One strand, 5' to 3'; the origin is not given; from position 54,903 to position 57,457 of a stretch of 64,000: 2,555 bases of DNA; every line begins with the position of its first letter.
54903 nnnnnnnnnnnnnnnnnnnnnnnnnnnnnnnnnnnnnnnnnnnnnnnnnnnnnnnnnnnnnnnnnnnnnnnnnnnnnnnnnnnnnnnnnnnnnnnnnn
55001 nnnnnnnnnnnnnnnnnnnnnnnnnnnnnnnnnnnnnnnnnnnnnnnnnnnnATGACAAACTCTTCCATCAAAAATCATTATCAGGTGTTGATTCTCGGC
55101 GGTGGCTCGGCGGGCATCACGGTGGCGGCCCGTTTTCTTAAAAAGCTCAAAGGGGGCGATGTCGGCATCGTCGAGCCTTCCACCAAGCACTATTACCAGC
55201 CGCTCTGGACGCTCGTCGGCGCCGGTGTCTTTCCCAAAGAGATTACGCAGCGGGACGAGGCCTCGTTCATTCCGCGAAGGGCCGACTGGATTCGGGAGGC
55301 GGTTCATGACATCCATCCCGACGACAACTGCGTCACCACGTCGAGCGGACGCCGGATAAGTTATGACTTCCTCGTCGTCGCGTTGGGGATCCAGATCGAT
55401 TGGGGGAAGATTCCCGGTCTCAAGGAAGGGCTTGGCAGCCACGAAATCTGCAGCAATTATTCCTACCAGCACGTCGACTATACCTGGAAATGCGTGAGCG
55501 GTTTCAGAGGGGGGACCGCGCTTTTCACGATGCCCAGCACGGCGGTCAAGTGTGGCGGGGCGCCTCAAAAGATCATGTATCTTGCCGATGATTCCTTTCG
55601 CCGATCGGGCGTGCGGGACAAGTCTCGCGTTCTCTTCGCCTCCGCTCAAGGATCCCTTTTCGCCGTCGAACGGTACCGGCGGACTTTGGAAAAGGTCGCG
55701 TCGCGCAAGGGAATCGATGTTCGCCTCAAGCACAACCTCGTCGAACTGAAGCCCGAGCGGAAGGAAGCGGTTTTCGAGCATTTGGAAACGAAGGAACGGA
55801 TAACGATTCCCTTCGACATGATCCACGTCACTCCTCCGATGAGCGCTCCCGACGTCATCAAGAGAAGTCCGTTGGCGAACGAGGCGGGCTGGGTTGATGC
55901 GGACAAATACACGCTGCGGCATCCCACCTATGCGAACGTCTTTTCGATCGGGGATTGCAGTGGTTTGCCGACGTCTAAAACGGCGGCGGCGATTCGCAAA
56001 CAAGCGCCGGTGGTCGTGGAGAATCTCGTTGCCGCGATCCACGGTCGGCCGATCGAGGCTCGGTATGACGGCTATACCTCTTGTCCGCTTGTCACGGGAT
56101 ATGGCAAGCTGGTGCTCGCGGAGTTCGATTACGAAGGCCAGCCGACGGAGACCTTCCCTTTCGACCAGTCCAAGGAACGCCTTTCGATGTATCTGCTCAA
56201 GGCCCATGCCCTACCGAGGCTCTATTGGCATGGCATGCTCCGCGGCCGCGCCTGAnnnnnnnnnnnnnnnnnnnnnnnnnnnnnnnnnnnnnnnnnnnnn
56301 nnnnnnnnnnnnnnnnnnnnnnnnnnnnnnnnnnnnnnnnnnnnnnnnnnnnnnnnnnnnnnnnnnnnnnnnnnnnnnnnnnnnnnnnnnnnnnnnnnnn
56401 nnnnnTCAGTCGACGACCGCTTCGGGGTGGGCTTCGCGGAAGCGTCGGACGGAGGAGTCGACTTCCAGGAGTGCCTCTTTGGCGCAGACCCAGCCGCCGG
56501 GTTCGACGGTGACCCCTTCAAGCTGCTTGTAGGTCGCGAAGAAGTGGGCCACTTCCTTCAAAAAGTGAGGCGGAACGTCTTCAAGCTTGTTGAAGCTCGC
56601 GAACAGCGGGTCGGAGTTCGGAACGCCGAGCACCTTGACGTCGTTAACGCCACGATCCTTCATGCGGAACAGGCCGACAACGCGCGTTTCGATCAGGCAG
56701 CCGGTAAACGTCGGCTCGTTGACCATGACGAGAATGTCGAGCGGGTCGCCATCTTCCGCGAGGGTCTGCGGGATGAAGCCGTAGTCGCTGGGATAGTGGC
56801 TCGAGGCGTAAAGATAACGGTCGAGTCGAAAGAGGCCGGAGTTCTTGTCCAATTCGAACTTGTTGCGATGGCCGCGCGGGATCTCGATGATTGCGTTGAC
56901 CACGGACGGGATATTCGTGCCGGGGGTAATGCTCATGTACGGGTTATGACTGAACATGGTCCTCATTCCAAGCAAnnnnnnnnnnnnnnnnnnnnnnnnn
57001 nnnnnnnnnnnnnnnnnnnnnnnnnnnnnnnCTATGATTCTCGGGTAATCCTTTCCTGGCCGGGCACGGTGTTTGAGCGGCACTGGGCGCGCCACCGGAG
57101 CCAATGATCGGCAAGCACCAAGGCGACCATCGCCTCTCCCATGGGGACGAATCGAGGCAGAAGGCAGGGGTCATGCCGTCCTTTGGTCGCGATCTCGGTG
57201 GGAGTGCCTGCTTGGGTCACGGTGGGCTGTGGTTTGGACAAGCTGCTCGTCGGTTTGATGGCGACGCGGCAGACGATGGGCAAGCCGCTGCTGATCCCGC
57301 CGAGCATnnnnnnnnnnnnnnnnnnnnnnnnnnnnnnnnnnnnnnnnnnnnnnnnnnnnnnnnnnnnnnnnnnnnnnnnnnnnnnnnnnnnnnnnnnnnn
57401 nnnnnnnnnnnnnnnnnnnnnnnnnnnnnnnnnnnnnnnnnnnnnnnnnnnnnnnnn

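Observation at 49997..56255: Sulfide-oxidation / persulfide-detoxification island with three frameshift-disrupted members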

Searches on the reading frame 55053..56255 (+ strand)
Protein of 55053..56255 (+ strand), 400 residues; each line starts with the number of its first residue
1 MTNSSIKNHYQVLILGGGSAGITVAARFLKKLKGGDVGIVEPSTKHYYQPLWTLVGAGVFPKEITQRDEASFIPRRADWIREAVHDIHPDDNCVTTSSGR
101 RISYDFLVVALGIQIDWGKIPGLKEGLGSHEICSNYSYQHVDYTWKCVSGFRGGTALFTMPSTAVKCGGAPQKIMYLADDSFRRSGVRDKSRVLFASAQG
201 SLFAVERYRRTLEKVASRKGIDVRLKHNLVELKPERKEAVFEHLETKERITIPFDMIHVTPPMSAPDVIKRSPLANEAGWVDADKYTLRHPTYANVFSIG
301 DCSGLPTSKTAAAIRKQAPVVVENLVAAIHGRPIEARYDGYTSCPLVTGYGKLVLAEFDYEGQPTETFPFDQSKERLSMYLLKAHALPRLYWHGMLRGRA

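Call 4: search_protein_families(library=pfam, proteins=[window:55053-56255:+], max_evalue=0.01)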
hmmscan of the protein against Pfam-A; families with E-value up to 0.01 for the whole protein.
window:55053-56255:+ (400 aa): 3 families
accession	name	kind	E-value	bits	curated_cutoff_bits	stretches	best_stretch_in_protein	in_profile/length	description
PF07992.20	Pyr_redox_2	-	6.1e-16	59.1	26.1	2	10-130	1-126/291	Pyridine nucleotide-disulphide oxidoreductase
PF13454.12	NAD_binding_9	-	0.002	18.6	21.8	0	14-44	2-34/155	FAD-NAD(P)-binding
PF05834.18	Lycopene_cycl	-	0.0074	15.8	23.4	0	12-48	2-38/380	Lycopene cyclase protein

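Call 6: find_encoding_contigs(protein=window:55053-56255:+, flank=10000, max_places=6)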
Protein window:55053-56255:+ (400 aa): no gene with exactly this product is on record in the collection.

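Call 7: find_related_loci(query=window:55053-56255:+, collection=genome_contigs, flank=10000)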
Query window:55053-56255:+ (400 aa) in genome_contigs; peptide patterns used: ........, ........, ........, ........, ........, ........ (x = any residue, [..] = any of these).
599 stretches matched a pattern (row limit reached: there are more); 577 encode a relative of the query (tblastn E <= 1e-3); the best 80 are kept; 80 distinct loci.
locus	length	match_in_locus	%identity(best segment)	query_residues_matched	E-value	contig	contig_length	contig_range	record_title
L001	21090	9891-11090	81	1-400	0e+0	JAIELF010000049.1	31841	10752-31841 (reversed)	MAG: bacterium isolate co.spades.CONCOCT.1kb_032 c_000000000128, whole genome shotgun sequence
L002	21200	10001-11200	79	1-400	0e+0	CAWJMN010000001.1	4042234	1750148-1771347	MAG: uncultured Planctomycetaceae bacterium isolate MFD02832.bin.1.28 genome assembly, contig: contig_4673, whole genome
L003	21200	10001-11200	79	1-400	0e+0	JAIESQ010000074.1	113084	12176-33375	MAG: Pirellulales bacterium isolate co.spades.METABAT.2.5kb_062 c_000000444672, whole genome shotgun sequence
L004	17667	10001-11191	78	2-398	0e+0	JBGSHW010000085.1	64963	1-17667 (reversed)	MAG: Pirellulaceae bacterium isolate JTS-AC114 k141_2510805, whole genome shotgun sequence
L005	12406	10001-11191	77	2-398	0e+0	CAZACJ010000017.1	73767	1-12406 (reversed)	MAG TPA_asm: uncultured Pirellula sp. isolate SRP318679_co1_54 genome assembly, contig: NODE_502_length_73767_cov_11.494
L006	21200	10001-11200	79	1-400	0e+0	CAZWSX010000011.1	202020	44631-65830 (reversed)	MAG TPA_asm: uncultured Pirellulaceae bacterium isolate SRP287051_co1_192 genome assembly, contig: NODE_120_length_20202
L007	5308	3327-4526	78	1-400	0e+0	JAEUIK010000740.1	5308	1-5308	MAG: Planctomycetaceae bacterium isolate new MAG-41 k141_3960533, whole genome shotgun sequence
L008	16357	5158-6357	78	1-400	0e+0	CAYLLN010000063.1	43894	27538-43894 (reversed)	MAG TPA_asm: uncultured Pirellulaceae bacterium isolate SRP287051_co1_70 genome assembly, contig: NODE_1530_length_43894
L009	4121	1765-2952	77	3-398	0e+0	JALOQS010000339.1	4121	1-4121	MAG: Pirellula sp. isolate Prado161 scaffold_75139, whole genome shotgun sequence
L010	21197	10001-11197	76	1-398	0e+0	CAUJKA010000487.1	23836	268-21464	MAG: Planctomycetota bacterium isolate KLAP7 genome assembly, contig: KLAP7_583942, whole genome shotgun sequence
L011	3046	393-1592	78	1-400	0e+0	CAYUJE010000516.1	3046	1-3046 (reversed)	MAG TPA_asm: uncultured Pirellulaceae bacterium isolate SRP150892_co2_125 genome assembly, contig: NODE_63296_length_304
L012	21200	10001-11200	78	1-400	0e+0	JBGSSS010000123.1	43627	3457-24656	MAG: Pirellulales bacterium isolate JTS-AC388 k141_403260, whole genome shotgun sequence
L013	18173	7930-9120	76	2-398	0e+0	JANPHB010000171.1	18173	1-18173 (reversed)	MAG: Pirellula sp. isolate VAR_69_metabat_24 VAR_69_k141_610704, whole genome shotgun sequence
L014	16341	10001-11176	78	7-398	0e+0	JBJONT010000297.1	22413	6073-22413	MAG: Planctomycetota bacterium isolate umpqua_2019_sw_WHONDRS-S19S_0079_B_bin.26 scaffold_323368, whole genome shotgun s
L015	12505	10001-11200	74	1-400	0e+0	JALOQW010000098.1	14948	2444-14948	MAG: Pirellula sp. isolate Prado165 scaffold_6070, whole genome shotgun sequence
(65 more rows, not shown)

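Call 20: list_cluster_members(proteins=[window:55053-56255:+, window:50181-50801:+, window:56406-56975:-, window:47533-49719:+, window:54502-55056:+, window:52179-52775:+, window:51357-51566:+])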
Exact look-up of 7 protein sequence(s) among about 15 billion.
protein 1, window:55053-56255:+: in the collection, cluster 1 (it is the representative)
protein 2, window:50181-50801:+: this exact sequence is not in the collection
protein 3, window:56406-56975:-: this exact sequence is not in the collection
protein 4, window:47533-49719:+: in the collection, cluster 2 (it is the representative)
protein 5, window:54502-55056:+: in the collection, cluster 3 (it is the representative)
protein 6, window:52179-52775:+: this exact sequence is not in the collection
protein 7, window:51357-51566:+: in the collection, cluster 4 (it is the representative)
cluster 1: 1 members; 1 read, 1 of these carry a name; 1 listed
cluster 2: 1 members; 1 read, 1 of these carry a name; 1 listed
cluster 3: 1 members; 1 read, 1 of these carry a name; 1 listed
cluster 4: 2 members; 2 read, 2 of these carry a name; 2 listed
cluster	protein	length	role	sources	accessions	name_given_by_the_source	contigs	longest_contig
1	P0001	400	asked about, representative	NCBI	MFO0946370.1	MAG: FAD/NAD(P)-binding oxidoreductase [Planctomycetota bacterium]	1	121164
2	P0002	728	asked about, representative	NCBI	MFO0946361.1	MAG: SPFH domain-containing protein [Planctomycetota bacterium]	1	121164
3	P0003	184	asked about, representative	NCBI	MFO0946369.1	MAG: hypothetical protein U1D30_10535 [Planctomycetota bacterium]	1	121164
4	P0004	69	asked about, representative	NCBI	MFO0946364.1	MAG: hypothetical protein U1D30_10510 [Planctomycetota bacterium]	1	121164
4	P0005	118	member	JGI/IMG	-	hydroxyacylglutathione hydrolase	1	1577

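Call 22: find_encoding_contigs(protein=P0005, flank=5000)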
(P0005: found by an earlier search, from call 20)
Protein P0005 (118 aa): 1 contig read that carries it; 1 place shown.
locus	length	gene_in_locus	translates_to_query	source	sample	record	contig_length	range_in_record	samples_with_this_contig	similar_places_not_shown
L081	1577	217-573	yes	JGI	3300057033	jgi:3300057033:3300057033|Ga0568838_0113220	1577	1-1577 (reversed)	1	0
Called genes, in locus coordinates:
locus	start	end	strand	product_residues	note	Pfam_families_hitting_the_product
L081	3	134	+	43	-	?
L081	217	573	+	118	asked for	PF00753:Lactamase_B (weak)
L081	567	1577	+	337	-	?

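Call 33: search_protein_families(library=ncbifam, proteins=[window:55053-56255:+], max_evalue=0.001)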
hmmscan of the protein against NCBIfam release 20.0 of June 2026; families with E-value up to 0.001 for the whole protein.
window:55053-56255:+ (400 aa): 5 families
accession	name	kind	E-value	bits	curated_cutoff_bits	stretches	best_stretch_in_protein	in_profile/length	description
NF049943.1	SQR_III_seleno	exception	3.6e-69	233.6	525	1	11-399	2-392/406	type III sulfide quinone reductase, selenoprotein subtype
TIGR03169.1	Nterm_to_SelD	hypoth_equivalog_domain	1.6e-14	54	310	1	12-335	2-317/365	pyridine nucleotide-disulfide oxidoreductase family protein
TIGR03385.1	CoA_CoA_reduc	equivalog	2.9e-05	23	578.8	0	210-261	60-111/439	CoA-disulfide reductase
NF045765.1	PhenlGlyoxDHPadH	equivalog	3.3e-05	23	475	0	12-124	5-120/416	NADH-dependent phenylglyoxylate dehydrogenase subunit epsilon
NF007123.0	PRK09564.1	equivalog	0.00086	18.1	458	0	210-259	61-109/444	CoA-disulfide reductase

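Call 34: search_solved_structures(query=window:55053-56255:+, max_evalue=0.00001, show_alignments=1)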
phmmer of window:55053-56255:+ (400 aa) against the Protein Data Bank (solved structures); distinct sequences matched with E-value up to 0.00001: 23.
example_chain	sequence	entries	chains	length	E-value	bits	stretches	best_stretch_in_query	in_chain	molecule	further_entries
6mp5_A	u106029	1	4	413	6.7e-142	476.4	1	8-398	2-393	Sulfide:quinone oxidoreductase, mitochondrial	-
6mo6_A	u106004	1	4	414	6.8e-142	476.4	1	8-398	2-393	Sulfide:quinone oxidoreductase, mitochondrial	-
6oi5_A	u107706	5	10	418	7e-142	476.4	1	8-398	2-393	Sulfide:quinone oxidoreductase, mitochondrial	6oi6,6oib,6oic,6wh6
8dhk_A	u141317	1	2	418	2.5e-141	474.5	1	8-398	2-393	Sulfide:quinone oxidoreductase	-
6ynv_e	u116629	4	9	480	4e-28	101.8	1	83-362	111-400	ATPTT1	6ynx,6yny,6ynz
3vrd_B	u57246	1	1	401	6.7e-16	61.5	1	11-369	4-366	Flavocytochrome c flavin subunit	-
3hyv_A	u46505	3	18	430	1.1e-15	60.9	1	11-330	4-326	Sulfide-quinone reductase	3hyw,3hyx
1fcd_A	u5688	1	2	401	5e-14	55.4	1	11-356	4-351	FLAVOCYTOCHROME C SULFIDE DEHYDROGENASE (FLAVIN-BINDING SUBUNIT)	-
5n1t_A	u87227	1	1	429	9.9e-12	47.8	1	10-340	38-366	flavin-binding subunit of sulfide dehydrogenase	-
3szf_A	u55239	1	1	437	1.2e-11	47.6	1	11-331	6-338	Sulfide-quinone reductase, putative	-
3sx6_A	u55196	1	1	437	2e-11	46.8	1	11-334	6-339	Sulfide-quinone reductase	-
3sz0_A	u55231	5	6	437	2.1e-11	46.7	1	11-331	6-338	Sulfide-quinone reductase, putative | Sulfide-quinone reductase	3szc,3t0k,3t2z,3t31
3sy4_A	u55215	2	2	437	2.6e-11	46.4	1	11-331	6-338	Sulfide-quinone reductase, putative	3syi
3t2y_A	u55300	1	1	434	2.8e-11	46.3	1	12-331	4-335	Sulfide-quinone reductase, putative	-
3szw_A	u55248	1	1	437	3.5e-11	46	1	11-331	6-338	Sulfide-quinone reductase, putative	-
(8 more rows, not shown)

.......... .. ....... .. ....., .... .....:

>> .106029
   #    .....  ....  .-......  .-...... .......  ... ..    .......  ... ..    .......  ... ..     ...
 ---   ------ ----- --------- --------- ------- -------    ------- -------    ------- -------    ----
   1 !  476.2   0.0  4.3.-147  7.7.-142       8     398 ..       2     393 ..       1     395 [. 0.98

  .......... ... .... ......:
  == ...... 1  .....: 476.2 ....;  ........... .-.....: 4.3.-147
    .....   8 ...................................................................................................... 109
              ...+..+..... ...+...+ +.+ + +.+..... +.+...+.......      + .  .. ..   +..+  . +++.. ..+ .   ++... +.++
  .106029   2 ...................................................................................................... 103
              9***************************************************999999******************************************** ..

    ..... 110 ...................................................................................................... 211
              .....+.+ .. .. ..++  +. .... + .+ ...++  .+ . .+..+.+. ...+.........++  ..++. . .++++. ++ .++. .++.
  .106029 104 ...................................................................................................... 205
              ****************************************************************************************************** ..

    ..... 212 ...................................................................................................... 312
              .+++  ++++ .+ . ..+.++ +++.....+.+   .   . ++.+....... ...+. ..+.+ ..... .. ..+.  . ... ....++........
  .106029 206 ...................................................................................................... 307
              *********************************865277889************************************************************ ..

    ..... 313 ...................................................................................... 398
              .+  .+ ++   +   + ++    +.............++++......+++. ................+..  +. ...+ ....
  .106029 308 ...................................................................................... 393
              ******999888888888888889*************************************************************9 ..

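Call 50: predict_structure(alignment_id=A1)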
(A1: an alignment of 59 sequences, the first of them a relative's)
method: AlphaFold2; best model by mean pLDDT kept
length: 184 residues; sequences in the alignment: 59
mean_pLDDT: 85.8   pTM: 0.74
mean pLDDT of the five models: 85.8, 85.4, 85.1, 84.8, 84.4
residues with pLDDT >= 90: 131; 70-90: 9; 50-70: 24; < 50: 20
segments of 3 or more residues with pLDDT < 50: 4-7, 13-15, 27-33
pLDDT, mean of each block of 10 residues (from residue 1): 49 52 50 51 83 97 99 98 99 98 92 97 98 98 98 98 97 95 75
secondary structure, 60 per line:
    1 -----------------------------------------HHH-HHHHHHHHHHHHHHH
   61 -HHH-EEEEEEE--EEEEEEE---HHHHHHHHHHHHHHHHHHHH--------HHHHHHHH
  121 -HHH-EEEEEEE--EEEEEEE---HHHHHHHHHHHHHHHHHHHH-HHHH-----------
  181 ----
elements in order: H46-60 E66-72 E75-81 H85-104 H113-120 E126-132 E135-141 H145-164 H166-169

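Call 54: fold_search(model_id=the predicted structure, library=pdb)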
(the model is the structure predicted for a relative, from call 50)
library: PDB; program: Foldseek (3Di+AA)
matches with E <= 10: 419; with E <= 0.001: 0
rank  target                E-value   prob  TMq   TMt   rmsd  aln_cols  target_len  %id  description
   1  6mrs                  2.0e-01  0.69  0.25  0.52   7.9        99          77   10  De novo designed protein Peak6 (released 2019-06-12)
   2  5dxo_A                2.4e-01  0.25  0.23  0.17  14.3       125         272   11  Structure of Aspergillus fumigatus trehalose-6-phosphate phosphatase crystal form 3 (released 2016-06-15)
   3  9olq_D                3.8e-01  0.54  0.26  0.19   8.4       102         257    9  Designed allosteric facilitated dissociation switch AS1_K46L_E50W_K172W_E173Y in complex state THE (released 2025-08-20)
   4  6rme_A                4.3e-01  0.15  0.20  0.12   9.9       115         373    8  Structure of IMP bound Plasmodium falciparum IMP-nucleotidase mutant D172N (released 2020-07-08)
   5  7c5z_A                5.2e-01  0.57  0.27  0.50   3.7        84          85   12  Crystal structure of spring viremia of carp virus phosphoprotein central domain (released 2020-08-05)
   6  8fg6_B                5.2e-01  0.10  0.18  0.21  17.1       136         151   12  Design of amyloidogenic peptide traps (released 2024-03-20)
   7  9dfs_D                5.2e-01  0.05  0.13  0.06  15.5       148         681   11  Structure of novel Myo7a-N isoform (ADP-bound) expressed in sensory hair cells (head domain + first two IQ domains), b (released 2025-09-10)
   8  9xps_6                5.8e-01  0.05  0.16  0.14  15.4       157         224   13  The neck structure of the Phage Phikz (released 2026-02-11)
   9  9dcz_D                6.6e-01  0.21  0.24  0.32   7.2       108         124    9  Designed allosteric facilitated dissociation switch AS1 in complex state TH with methylated lysines, crystal #1 (released 2025-08-20)
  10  9dcz_B                6.6e-01  0.21  0.24  0.32   7.2       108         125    9  Designed allosteric facilitated dissociation switch AS1 in complex state TH with methylated lysines, crystal #1 (released 2025-08-20)
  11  5dxi_B                6.6e-01  0.16  0.22  0.16   9.0       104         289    5  Structure of C. albicans Trehalose-6-phosphate phosphatase C-terminal domain (released 2016-06-15)
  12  6rmo_J                6.6e-01  0.14  0.24  0.13  15.0       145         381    8  Structure of Plasmodium falciparum IMP-nucleotidase (released 2020-07-15)
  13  1id0                  7.0e-01  0.11  0.22  0.25  10.4       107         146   14  CRYSTAL STRUCTURE OF THE NUCLEOTIDE BOND CONFORMATION OF PHOQ KINASE DOMAIN (released 2001-10-17)
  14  3tu3_A                7.0e-01  0.06  0.17  0.21  12.4       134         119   13  1.92 Angstrom resolution crystal structure of the full-length SpcU in complex with full-length ExoU from the type III  (released 2012-05-23)
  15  5k0t_B                7.4e-01  0.04  0.14  0.08  12.4       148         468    9  Crystal structure of methionyl-tRNA synthetase MetRS from Brucella melitensis in complex with inhibitor Chem 1415 (released 2016-05-25)
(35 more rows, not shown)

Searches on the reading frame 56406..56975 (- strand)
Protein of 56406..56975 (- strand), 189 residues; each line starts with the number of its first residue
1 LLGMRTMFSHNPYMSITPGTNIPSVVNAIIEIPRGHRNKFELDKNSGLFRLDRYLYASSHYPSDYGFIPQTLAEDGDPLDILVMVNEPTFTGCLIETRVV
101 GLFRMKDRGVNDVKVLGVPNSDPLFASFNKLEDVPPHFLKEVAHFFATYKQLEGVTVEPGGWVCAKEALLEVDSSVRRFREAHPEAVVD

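Call 4: search_protein_families(library=pfam, proteins=[window:56406-56975:-], max_evalue=0.01)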
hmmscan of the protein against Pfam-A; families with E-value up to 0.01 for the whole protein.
window:56406-56975:- (189 aa): 1 family
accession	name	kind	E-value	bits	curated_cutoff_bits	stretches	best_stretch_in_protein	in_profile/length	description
PF00719.24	Pyrophosphatase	-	5.9e-53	179.2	23.5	1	28-179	1-152/153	Inorganic pyrophosphatase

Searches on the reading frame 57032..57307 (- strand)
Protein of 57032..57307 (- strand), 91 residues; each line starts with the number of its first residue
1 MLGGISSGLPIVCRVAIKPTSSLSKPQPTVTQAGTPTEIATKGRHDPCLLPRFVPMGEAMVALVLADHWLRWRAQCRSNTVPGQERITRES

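Call 4: search_protein_families(library=pfam, proteins=[window:57032-57307:-], max_evalue=0.01)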
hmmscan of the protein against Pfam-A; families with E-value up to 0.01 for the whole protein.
window:57032-57307:- (91 aa): 1 family
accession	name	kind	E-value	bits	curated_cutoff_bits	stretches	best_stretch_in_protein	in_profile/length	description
PF01264.26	Chorismate_synt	-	3e-23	82.5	27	1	2-70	258-327/327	Chorismate synthase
